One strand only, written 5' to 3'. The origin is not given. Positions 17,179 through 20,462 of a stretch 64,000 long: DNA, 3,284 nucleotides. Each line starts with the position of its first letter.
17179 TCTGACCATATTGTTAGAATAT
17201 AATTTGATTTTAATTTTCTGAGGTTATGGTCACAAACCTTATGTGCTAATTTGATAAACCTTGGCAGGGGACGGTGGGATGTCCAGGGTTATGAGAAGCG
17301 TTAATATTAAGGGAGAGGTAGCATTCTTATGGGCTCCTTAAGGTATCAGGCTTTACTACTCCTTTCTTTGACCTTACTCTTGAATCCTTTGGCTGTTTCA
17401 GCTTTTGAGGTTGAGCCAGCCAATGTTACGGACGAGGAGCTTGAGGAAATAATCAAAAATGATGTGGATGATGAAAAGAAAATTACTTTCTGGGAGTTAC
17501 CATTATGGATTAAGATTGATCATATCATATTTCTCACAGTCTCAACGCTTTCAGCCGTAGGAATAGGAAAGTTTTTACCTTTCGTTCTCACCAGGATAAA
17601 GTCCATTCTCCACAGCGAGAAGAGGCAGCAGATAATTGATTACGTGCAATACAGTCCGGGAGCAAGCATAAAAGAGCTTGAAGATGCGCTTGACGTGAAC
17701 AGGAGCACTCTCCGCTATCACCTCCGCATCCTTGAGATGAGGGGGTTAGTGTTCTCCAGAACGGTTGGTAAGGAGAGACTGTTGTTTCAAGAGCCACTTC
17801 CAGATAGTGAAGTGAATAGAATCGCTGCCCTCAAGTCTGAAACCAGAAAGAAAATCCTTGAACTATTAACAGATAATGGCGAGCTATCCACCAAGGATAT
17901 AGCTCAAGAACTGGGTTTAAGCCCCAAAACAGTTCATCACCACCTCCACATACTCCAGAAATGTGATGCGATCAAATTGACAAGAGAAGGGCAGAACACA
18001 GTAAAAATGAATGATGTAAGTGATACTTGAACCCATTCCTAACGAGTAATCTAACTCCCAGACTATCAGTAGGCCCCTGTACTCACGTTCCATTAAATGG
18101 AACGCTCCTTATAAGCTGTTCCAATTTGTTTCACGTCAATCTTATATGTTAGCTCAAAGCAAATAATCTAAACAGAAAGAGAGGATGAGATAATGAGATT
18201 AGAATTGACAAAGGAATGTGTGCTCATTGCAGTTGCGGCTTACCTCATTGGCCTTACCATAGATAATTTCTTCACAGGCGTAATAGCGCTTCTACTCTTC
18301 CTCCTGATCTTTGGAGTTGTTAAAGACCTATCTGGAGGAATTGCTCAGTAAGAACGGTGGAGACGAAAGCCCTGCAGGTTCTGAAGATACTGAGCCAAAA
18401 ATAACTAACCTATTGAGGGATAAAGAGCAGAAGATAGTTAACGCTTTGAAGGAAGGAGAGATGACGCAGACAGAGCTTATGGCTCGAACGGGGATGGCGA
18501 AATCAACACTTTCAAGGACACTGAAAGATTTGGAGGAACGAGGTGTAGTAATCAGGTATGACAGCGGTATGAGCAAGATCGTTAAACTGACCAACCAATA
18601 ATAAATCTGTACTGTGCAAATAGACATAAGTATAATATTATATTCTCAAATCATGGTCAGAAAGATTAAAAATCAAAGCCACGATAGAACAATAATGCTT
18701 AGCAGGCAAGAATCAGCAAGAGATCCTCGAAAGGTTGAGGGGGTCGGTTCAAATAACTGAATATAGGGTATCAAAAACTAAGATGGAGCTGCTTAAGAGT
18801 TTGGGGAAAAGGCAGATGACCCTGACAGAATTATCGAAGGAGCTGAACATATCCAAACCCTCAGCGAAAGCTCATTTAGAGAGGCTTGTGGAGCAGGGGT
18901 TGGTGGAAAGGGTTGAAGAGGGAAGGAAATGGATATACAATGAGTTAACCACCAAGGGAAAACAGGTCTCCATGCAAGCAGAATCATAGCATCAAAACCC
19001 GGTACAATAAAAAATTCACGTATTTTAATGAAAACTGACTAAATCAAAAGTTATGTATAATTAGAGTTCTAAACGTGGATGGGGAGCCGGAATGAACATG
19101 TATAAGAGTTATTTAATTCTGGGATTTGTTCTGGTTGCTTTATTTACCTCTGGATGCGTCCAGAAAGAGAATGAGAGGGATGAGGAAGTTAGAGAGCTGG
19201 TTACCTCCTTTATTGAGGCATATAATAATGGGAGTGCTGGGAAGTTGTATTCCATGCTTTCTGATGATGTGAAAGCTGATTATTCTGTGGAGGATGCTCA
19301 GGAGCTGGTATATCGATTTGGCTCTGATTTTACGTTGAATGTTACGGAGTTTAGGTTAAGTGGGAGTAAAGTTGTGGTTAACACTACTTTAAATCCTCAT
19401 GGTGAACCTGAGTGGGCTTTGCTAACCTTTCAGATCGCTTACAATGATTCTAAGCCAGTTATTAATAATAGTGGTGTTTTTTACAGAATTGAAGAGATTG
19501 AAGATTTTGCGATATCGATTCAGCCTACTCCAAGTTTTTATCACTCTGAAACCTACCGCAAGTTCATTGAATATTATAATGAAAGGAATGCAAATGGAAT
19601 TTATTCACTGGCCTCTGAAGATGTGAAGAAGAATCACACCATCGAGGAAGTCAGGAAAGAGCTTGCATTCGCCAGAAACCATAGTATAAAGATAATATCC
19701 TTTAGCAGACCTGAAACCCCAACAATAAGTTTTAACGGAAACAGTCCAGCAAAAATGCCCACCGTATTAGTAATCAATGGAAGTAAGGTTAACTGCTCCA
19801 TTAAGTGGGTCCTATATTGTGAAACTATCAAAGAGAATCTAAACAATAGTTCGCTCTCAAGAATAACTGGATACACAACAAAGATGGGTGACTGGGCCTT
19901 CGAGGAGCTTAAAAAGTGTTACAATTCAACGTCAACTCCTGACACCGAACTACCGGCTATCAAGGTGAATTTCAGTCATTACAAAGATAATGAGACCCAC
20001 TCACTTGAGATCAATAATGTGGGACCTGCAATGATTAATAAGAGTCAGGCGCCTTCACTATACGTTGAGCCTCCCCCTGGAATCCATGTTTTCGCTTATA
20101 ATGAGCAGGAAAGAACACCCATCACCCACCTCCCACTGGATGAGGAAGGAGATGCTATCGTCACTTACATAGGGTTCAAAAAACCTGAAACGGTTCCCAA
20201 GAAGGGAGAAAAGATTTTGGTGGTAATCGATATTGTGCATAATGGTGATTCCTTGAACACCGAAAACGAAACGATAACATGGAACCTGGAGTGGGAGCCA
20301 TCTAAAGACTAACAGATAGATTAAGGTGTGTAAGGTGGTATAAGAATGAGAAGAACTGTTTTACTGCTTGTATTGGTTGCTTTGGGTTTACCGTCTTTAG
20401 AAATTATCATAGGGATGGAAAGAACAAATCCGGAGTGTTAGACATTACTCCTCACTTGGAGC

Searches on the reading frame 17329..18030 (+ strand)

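Call 31: search_protein_families(library=pfam, proteins=[window:17329-18030:+], max_evalue=0.01)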
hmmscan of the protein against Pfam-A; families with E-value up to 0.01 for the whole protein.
window:17329-18030:+ (233 aa): 50 families (the best 25 are shown)
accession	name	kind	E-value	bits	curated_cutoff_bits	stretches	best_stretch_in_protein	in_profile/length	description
PF01022.26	HTH_5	-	1.2e-20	73.5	22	2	170-213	1-43/47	Bacterial regulatory protein, arsR family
PF12840.13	HTH_20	-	1.4e-19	70.2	27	2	170-215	3-48/51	Helix-turn-helix domain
PF13412.12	HTH_24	-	2.2e-18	66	21.9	2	170-211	2-43/48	Winged helix-turn-helix DNA-binding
PF08279.18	HTH_11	-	1.8e-13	50.6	25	2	173-212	2-42/55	HTH domain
PF25212.1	HVO_A0114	-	2.6e-11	43.6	27.6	1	165-224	16-75/84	HVO_A0114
PF12802.13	MarR_2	-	4.9e-11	43.1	27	2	101-144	9-53/61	MarR family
PF24266.1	HTH_HVO_0163_N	-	1.5e-10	41.4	31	1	96-154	1-59/70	HVO_0163, N-terminal HTH domain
PF08220.18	HTH_DeoR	-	1.6e-10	41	21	1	174-218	3-47/57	DeoR-like helix-turn-helix domain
PF09339.16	HTH_IclR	-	2.8e-10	40.2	22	1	176-213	8-46/52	IclR helix-turn-helix domain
PF01047.28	MarR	-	2.1e-09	37.6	24.6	2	108-141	14-47/59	MarR family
PF21476.4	PF0610-like_N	-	3.8e-09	37.1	33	1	172-210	2-39/50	PF0610-like, N-terminal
PF25213.1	HVO_A0261_N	-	1.2e-08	35.1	35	1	90-142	4-55/86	HVO_A0261 N-terminal domain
PF08280.17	HTH_Mga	-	2.1e-08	34.4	23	1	172-210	6-44/59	M protein trans-acting positive regulator (MGA) HTH domain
PF13404.12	HTH_AsnC-type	-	6.7e-08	32.7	27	1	174-203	6-35/42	AsnC-type helix-turn-helix domain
PF13384.12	HTH_23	-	1.6e-07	31.4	24.6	1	169-207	3-39/50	Homeodomain-like domain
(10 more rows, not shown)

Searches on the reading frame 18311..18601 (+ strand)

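Call 31: search_protein_families(library=pfam, proteins=[window:18311-18601:+], max_evalue=0.01)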
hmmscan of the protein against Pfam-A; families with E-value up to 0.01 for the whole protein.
window:18311-18601:+ (96 aa): 27 families (the best 25 are shown)
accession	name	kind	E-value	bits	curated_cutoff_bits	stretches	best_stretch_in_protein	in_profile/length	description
PF01022.26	HTH_5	-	5.3e-11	42.6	22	1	41-80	6-45/47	Bacterial regulatory protein, arsR family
PF24034.1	DUF7343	-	3.8e-10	39.9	27.6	1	37-93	3-61/62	Domain of unknown function (DUF7343)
PF12802.13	MarR_2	-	7e-10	39.4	27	1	45-86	13-56/61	MarR family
PF13412.12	HTH_24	-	4.3e-09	36.3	21.9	1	36-80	2-47/48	Winged helix-turn-helix DNA-binding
PF25213.1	HVO_A0261_N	-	4.9e-09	36.4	35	1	40-85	14-59/86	HVO_A0261 N-terminal domain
PF09339.16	HTH_IclR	-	8.6e-08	32.3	22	1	48-80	16-48/52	IclR helix-turn-helix domain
PF01047.28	MarR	-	7.2e-07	29.4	24.6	1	48-85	15-52/59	MarR family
PF13545.12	HTH_Crp_2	-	1.3e-06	28.7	27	1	50-82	22-55/70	Crp-like helix-turn-helix domain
PF12840.13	HTH_20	-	4.9e-05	23.7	27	1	42-80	9-48/51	Helix-turn-helix domain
PF13551.12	HTH_29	-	0.00019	21.9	28.1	1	41-79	3-41/64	Winged helix-turn helix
PF03428.19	RP-C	-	0.0002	21.7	24.4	1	54-87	75-108/175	Replication protein C N-terminal domain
PF01978.25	TrmB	-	0.00021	21.5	25.6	1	46-85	18-57/68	Sugar-specific transcriptional regulator TrmB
PF13463.12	HTH_27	-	0.00022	21.9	22.2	1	41-94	7-65/68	Winged helix DNA-binding domain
PF17782.7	DprA_WH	-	0.00027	21.4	22.9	1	35-82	10-57/61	DprA winged helix domain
PF08279.18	HTH_11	-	0.0004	20.6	25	1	39-82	2-47/55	HTH domain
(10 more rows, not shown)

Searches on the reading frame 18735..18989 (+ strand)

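Call 31: search_protein_families(library=pfam, proteins=[window:18735-18989:+], max_evalue=0.01)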
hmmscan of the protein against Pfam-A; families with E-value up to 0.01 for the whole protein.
window:18735-18989:+ (84 aa): 32 families (the best 25 are shown)
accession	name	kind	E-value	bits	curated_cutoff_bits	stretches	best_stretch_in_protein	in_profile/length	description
PF12840.13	HTH_20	-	9.3e-11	42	27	1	13-60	3-51/51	Helix-turn-helix domain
PF01022.26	HTH_5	-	1.1e-10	41.6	22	1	14-58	2-46/47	Bacterial regulatory protein, arsR family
PF12802.13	MarR_2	-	2.7e-08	34.3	27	1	24-63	15-56/61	MarR family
PF09339.16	HTH_IclR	-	1.3e-07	31.7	22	1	25-60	16-51/52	IclR helix-turn-helix domain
PF13412.12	HTH_24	-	1.5e-07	31.3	21.9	1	19-58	8-48/48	Winged helix-turn-helix DNA-binding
PF01978.25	TrmB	-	2.9e-07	30.7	25.6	1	25-69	20-63/68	Sugar-specific transcriptional regulator TrmB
PF25213.1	HVO_A0261_N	-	6.9e-06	26.3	35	1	13-82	10-74/86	HVO_A0261 N-terminal domain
PF01325.25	Fe_dep_repress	-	7.9e-06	26.4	26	1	28-59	23-54/60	Iron dependent repressor, N-terminal DNA binding domain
PF01047.28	MarR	-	1.1e-05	25.6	24.6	1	17-60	6-50/59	MarR family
PF04967.18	HTH_10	-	5.2e-05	23.4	23.1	1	26-51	22-47/53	HTH DNA binding domain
PF07848.18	PaaX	-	7.9e-05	23.2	24.8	1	28-73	24-68/70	PaaX-like protein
PF14947.12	HTH_45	-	8.3e-05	23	25.5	1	17-81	9-68/77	Winged helix-turn-helix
PF24033.1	DUF7342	-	9.6e-05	22.8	31.6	1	30-69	20-59/150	Family of unknown function (DUF7342)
PF24270.1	HTH_Cmi2_C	-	0.00011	22.8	27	1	12-63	73-124/125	Cmi2, C-terminal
PF03965.22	Penicillinase_R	-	0.00012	22.8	22.6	1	30-80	24-74/115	Penicillinase repressor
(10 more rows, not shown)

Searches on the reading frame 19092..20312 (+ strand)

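Call 30: search_protein_families(library=ncbifam, proteins=[window:19092-20312:+], max_evalue=0.01)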
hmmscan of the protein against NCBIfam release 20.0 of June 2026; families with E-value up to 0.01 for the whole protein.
window:19092-20312:+ (406 aa): 0 families

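Call 31: search_protein_families(library=pfam, proteins=[window:19092-20312:+], max_evalue=0.01)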
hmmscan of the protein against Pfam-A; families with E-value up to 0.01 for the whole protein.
window:19092-20312:+ (406 aa): 2 families
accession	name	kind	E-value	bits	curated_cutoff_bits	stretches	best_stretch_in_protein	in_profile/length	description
PF05223.17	MecA_N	-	1.6e-06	28.8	22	1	36-78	5-47/117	NTF2-like N-terminal transpeptidase domain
PF13026.12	DUF3887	-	3.7e-05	24.8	31.8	0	39-76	3-40/91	Protein of unknown function (DUF3887)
